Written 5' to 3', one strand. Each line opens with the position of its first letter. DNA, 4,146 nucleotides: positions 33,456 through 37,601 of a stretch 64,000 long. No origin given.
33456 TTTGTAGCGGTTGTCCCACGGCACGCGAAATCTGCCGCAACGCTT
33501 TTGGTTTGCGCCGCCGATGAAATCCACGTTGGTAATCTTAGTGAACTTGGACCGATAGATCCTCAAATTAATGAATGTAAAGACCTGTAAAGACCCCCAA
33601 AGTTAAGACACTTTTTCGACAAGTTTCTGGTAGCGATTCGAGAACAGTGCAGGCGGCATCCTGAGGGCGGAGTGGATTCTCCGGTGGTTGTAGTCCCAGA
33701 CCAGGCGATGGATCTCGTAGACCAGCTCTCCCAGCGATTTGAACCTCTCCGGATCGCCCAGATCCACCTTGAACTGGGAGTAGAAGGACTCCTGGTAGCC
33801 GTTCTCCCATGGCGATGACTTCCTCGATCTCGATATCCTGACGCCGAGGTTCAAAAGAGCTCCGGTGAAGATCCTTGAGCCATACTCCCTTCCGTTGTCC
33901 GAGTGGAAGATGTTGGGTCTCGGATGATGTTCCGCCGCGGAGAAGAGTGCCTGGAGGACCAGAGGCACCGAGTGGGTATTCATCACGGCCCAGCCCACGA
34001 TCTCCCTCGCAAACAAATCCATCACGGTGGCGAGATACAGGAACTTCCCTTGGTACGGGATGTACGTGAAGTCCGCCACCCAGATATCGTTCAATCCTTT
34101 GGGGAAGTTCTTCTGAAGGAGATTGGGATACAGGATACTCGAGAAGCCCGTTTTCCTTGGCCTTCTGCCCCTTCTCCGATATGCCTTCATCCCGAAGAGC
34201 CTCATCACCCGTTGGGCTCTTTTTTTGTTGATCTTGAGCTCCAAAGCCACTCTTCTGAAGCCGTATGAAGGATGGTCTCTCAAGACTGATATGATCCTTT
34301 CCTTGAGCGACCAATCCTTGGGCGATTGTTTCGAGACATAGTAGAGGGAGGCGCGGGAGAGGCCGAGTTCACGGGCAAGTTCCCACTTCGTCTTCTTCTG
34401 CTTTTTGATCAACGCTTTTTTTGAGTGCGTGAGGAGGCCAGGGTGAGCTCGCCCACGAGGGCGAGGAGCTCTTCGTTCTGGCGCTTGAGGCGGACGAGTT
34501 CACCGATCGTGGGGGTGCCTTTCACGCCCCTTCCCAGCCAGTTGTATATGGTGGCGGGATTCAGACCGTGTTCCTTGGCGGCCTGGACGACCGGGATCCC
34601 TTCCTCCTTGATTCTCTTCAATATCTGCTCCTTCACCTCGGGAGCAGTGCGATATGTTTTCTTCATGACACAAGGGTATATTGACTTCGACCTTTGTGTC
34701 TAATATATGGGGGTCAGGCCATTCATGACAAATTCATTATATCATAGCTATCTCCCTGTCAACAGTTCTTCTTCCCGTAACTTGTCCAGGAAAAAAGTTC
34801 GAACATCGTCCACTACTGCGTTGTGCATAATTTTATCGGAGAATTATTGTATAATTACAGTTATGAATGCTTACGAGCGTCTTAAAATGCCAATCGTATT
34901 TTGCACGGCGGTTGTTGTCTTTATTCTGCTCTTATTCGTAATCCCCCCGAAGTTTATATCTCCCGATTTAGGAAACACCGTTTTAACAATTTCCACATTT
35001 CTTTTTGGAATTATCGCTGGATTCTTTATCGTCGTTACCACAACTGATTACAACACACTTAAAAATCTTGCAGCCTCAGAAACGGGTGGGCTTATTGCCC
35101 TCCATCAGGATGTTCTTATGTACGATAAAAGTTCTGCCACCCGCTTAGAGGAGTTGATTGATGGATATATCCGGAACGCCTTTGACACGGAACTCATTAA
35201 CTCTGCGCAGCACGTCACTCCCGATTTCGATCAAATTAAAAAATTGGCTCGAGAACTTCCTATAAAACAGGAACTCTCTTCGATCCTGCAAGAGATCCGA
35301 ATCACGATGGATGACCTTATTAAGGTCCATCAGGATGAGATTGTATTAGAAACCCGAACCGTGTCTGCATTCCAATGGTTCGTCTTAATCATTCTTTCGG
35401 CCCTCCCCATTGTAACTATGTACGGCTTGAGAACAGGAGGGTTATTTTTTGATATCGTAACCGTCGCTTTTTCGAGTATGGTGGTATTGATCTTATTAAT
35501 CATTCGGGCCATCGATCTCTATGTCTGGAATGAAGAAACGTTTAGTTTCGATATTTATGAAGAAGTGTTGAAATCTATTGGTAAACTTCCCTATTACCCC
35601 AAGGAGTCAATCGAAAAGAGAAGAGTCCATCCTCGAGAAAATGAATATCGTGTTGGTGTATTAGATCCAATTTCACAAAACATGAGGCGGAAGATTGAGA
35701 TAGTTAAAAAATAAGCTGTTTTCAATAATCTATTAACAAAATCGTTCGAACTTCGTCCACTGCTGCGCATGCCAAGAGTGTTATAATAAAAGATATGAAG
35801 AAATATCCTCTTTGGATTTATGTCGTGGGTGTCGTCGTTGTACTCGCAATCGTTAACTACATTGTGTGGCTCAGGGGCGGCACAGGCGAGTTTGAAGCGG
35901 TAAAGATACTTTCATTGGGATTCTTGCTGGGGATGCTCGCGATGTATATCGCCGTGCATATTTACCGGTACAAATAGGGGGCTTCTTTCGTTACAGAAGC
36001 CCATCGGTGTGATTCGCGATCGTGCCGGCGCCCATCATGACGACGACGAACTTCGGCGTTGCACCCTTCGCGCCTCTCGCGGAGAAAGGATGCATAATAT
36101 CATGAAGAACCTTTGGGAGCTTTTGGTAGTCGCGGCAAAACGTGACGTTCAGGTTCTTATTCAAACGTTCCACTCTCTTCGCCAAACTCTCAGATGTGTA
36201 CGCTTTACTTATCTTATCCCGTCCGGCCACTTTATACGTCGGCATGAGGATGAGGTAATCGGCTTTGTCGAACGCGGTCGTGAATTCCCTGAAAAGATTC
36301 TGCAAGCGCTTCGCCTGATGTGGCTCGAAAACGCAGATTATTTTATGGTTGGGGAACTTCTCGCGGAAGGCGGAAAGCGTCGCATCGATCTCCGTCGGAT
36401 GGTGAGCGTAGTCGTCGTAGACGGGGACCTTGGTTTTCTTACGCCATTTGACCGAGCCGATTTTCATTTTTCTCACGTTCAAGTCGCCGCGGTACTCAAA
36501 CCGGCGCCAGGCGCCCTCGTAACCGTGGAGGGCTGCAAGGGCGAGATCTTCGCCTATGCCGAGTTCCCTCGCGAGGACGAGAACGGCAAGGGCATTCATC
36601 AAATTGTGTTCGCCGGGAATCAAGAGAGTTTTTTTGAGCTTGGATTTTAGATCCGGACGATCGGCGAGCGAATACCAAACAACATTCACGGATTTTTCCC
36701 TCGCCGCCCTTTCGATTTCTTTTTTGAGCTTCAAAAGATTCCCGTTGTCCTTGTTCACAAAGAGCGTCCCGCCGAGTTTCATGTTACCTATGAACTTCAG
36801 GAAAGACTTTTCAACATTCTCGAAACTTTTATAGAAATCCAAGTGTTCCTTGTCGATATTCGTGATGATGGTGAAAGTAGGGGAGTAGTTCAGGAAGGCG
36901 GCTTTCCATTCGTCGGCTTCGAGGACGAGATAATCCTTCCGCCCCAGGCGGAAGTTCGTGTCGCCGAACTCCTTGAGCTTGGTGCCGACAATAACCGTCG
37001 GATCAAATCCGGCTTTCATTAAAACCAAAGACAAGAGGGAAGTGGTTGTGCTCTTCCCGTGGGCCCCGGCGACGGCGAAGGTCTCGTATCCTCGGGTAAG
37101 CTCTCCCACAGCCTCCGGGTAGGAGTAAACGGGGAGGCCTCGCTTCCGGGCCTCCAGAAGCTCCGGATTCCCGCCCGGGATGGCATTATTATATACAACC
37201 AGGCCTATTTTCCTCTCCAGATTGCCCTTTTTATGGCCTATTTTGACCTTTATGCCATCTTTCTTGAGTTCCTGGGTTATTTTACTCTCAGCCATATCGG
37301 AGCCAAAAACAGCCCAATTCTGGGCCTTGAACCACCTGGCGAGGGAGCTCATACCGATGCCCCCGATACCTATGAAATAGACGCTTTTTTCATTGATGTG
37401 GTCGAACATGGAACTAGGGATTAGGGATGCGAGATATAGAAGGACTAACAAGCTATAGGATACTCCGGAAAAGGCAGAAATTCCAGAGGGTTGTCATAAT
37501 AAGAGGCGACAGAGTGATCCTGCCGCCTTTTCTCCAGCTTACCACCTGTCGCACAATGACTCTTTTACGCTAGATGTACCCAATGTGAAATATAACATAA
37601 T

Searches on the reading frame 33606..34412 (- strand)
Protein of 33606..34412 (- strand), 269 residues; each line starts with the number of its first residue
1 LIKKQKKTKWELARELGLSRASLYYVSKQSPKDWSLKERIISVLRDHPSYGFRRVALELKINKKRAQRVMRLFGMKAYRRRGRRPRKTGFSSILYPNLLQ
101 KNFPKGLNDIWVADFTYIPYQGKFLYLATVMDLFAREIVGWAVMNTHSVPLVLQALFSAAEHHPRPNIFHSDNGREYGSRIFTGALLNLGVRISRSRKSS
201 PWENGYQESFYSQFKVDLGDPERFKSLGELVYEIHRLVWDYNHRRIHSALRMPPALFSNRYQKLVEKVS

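Call 38: search_protein_families(library=pfam, proteins=[window:33606-34412:-], max_evalue=0.00001)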
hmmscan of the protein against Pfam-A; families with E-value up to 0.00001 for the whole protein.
window:33606-34412:- (269 aa): 3 families
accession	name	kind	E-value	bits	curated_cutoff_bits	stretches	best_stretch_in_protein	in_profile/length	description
PF00665.32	rve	-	1.5e-21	77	32.6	1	108-201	5-102/102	Integrase core domain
PF13683.12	rve_3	-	3.2e-13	49.6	26.5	1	190-252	2-64/67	Integrase core domain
PF13276.12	HTH_21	-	6.6e-07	29.9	28.1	0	36-81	6-58/60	HTH-like domain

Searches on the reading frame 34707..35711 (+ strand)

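Call 38: search_protein_families(library=pfam, proteins=[window:34707-35711:+], max_evalue=0.00001)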
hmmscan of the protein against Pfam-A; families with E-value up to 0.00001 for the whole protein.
window:34707-35711:+ (335 aa): 1 family
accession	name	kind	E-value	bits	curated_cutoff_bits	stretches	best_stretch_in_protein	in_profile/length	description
PF14023.12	Bestrophin-like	-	8.2e-17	62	32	1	67-268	6-216/232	Bestrophin-like domain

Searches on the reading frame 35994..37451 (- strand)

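Call 45: search_protein_families(library=pfam, proteins=[window:35994-37451:-], max_evalue=0.00001)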
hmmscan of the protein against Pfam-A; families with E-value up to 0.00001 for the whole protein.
window:35994-37451:- (486 aa): 3 families
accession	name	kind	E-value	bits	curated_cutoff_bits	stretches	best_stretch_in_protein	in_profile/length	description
PF01225.30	Mur_ligase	-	3.1e-24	85.6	21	1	24-122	2-94/95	Mur ligase family, catalytic domain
PF08245.18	Mur_ligase_M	-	5.2e-18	66.2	24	1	127-293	1-199/200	Mur ligase middle domain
PF02875.26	Mur_ligase_C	-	1.8e-14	55.1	28.4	1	339-447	9-109/127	Mur ligase, glutamate ligase domain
